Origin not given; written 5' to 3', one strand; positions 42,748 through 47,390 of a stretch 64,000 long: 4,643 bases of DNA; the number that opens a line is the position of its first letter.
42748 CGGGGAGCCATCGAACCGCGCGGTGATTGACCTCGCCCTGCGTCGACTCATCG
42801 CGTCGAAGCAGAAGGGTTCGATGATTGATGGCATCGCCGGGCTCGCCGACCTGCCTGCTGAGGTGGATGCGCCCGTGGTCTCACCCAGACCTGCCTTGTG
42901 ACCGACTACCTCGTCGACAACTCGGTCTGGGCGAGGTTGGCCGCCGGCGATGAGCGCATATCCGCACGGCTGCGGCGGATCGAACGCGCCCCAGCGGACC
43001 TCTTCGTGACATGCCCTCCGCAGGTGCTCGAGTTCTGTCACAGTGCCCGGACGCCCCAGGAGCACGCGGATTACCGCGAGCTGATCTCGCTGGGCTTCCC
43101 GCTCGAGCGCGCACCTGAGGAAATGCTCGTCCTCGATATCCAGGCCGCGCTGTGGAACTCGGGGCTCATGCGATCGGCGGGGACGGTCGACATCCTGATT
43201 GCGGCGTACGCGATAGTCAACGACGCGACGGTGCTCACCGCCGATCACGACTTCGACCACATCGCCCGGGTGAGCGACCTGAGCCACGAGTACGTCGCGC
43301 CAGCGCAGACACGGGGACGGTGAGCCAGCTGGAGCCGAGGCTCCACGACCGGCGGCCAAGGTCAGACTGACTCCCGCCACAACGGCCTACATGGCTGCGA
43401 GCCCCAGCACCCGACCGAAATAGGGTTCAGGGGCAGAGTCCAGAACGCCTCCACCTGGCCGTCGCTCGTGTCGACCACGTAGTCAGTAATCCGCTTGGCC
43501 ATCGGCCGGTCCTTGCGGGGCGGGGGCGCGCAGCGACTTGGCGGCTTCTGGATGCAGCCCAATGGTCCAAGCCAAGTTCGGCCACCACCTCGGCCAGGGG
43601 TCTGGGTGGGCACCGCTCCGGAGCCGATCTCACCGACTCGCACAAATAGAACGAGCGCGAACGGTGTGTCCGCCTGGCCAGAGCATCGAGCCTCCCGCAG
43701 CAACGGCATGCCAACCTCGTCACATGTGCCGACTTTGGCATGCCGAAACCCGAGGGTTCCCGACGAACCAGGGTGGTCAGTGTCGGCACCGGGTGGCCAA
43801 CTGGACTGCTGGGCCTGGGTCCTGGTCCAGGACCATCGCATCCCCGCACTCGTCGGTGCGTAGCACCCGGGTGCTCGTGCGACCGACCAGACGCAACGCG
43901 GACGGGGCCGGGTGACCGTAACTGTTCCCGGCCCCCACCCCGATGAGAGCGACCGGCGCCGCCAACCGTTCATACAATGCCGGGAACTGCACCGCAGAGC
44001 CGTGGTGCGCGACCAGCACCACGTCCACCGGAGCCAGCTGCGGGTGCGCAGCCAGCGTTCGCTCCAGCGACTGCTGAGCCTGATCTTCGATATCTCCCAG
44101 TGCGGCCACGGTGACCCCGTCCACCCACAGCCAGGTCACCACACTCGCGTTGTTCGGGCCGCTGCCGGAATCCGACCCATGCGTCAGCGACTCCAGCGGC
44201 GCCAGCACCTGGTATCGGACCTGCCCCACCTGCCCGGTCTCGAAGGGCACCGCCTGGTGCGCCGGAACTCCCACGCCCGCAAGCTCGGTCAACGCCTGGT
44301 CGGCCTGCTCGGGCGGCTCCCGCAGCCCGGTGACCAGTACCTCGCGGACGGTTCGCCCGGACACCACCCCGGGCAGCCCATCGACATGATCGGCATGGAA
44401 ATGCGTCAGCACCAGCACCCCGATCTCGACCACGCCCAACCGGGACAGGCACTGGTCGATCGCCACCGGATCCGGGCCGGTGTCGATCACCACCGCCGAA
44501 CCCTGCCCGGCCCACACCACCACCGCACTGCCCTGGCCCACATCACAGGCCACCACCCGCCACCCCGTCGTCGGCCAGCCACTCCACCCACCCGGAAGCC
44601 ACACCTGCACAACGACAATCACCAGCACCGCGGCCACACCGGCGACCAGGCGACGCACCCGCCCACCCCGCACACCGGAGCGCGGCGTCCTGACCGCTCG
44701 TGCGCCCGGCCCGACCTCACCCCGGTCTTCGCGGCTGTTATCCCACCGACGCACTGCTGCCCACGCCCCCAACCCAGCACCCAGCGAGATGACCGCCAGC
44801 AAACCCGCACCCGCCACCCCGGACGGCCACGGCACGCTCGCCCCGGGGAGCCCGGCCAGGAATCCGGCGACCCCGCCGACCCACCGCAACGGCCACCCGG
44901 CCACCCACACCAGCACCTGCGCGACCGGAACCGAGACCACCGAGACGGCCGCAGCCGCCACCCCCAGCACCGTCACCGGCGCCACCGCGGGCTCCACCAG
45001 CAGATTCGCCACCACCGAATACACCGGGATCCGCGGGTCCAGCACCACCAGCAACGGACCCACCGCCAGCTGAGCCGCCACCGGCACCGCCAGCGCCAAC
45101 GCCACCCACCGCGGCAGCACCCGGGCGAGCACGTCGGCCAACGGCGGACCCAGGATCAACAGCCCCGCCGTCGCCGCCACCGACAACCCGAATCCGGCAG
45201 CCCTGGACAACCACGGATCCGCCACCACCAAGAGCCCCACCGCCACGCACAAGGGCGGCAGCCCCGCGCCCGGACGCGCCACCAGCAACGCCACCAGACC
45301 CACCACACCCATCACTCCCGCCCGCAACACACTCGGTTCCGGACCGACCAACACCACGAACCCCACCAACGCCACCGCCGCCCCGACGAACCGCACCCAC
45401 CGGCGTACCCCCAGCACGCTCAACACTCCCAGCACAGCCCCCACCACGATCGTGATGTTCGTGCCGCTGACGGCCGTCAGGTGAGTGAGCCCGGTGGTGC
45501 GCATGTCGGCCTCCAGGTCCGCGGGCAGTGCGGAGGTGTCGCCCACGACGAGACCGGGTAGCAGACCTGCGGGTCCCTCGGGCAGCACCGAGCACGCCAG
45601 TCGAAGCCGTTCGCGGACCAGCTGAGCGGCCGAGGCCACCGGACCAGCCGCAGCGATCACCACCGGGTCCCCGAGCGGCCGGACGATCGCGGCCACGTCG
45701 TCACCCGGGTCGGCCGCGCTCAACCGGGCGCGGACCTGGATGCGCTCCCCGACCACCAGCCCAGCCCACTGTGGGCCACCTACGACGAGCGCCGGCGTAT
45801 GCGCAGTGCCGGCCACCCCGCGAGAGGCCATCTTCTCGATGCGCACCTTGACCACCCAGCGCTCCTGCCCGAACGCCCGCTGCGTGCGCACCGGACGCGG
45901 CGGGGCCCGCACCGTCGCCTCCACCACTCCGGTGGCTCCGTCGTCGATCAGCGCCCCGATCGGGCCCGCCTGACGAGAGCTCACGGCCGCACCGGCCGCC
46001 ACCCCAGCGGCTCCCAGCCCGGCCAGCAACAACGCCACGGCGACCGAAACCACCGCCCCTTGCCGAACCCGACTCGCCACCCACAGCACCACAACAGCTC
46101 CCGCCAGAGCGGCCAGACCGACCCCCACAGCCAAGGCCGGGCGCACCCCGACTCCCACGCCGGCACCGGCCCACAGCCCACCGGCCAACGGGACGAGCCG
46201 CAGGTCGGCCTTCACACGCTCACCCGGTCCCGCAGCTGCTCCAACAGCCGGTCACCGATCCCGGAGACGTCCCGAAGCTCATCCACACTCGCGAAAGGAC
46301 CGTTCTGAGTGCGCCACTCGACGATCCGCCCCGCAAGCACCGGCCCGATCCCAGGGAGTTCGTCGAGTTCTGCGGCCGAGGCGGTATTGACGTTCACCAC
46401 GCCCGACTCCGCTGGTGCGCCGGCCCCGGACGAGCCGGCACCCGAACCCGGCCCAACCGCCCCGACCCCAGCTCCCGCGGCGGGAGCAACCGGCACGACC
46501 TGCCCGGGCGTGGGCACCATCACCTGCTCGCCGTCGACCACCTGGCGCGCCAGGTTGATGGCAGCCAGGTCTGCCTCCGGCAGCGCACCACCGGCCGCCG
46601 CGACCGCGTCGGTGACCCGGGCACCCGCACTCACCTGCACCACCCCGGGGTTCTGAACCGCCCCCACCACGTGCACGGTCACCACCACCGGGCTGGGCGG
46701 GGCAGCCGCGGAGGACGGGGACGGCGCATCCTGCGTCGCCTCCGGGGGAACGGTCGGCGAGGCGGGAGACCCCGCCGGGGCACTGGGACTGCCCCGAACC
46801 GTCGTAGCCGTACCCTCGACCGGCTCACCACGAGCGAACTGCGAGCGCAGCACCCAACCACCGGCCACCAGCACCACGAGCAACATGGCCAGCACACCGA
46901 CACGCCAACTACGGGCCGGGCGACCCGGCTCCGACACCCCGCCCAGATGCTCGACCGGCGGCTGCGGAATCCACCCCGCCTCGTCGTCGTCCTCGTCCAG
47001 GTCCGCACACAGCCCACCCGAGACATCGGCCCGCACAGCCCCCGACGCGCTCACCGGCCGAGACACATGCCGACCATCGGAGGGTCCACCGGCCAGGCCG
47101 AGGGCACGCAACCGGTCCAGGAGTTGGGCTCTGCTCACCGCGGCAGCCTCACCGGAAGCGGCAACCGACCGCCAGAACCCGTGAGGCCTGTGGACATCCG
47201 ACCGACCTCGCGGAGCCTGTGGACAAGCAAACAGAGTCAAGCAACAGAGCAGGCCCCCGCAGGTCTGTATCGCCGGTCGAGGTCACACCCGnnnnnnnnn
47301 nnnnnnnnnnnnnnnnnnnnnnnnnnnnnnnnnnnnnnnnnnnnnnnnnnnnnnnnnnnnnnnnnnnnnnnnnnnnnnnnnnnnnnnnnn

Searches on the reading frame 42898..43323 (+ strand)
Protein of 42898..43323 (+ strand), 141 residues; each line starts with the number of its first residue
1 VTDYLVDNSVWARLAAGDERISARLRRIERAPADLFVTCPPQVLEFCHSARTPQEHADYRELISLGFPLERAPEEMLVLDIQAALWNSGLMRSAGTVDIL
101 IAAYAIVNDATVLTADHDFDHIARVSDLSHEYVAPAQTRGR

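Call 15: search_protein_families(library=pfam, proteins=[window:42898-43323:+], max_evalue=0.001)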
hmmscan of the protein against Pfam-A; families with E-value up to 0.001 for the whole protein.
window:42898-43323:+ (141 aa): 2 families
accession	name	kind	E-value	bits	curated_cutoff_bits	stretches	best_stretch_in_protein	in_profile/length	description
PF01850.27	PIN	-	1.9e-10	41.8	23.6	1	4-124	1-119/120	PIN domain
PF18480.7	DUF5615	-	0.0002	21.6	23.8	1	92-127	31-66/110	Domain of unknown function (DUF5615)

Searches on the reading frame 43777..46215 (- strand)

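Call 3: search_protein_families(library=pfam, proteins=[window:43777-46215:-], max_evalue=0.01)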
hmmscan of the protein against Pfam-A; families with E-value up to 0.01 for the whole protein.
window:43777-46215:- (812 aa): 4 families
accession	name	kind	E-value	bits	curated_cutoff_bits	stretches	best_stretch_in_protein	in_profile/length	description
PF03772.21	Competence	-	5.7e-48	164.1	23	1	222-484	1-266/270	Competence protein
PF00753.33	Lactamase_B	-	3.6e-11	43.8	22.7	1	558-683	2-134/196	Metallo-beta-lactamase superfamily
PF12706.13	Lactamase_B_2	-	7.4e-06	26.1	27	1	575-715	3-149/200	Beta-lactamase superfamily domain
PF13567.11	DUF4131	-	0.0057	16.8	31.6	1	29-167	4-132/165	Domain of unknown function (DUF4131)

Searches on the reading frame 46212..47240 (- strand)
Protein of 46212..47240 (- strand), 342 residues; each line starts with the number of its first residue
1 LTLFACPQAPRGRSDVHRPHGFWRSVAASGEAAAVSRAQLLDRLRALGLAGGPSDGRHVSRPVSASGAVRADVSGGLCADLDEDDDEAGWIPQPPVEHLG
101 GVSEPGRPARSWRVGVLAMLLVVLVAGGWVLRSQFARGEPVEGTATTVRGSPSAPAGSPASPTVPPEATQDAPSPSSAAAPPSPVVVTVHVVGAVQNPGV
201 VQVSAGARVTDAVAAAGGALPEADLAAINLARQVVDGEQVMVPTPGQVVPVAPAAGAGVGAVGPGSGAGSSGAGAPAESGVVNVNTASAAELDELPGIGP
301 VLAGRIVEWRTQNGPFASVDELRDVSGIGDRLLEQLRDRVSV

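Call 3: search_protein_families(library=pfam, proteins=[window:46212-47240:-], max_evalue=0.01)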
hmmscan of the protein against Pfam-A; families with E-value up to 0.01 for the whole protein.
window:46212-47240:- (342 aa): 9 families
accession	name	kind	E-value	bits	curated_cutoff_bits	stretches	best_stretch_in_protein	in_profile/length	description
PF12836.13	HHH_3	-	2.7e-22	79.1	27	1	281-340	5-64/65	Helix-hairpin-helix motif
PF10531.15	SLBB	-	3.2e-15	56.1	27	1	189-242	2-53/55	SLBB domain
PF00633.29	HHH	-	1.1e-10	41.2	24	1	282-308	3-29/30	Helix-hairpin-helix motif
PF22461.2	SLBB_2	-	9.3e-07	29.3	27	1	189-237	3-50/79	SLBB domain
PF14520.12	HHH_5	-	2.2e-05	25.3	27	1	291-337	3-52/57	Helix-hairpin-helix domain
PF06514.17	PsbU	-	7.1e-05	23.2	24.5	1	280-337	13-66/93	Photosystem II 12 kDa extrinsic protein (PsbU)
PF14716.13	HHH_8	-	7.7e-05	23.4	30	0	287-309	45-67/73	Helix-hairpin-helix domain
PF03934.19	T2SSK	-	0.00084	20.1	24.2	0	282-330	1-49/63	Type II secretion system (T2SS), protein K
PF12826.13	HHH_2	-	0.0012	19.4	27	0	283-311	28-56/64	Helix-hairpin-helix motif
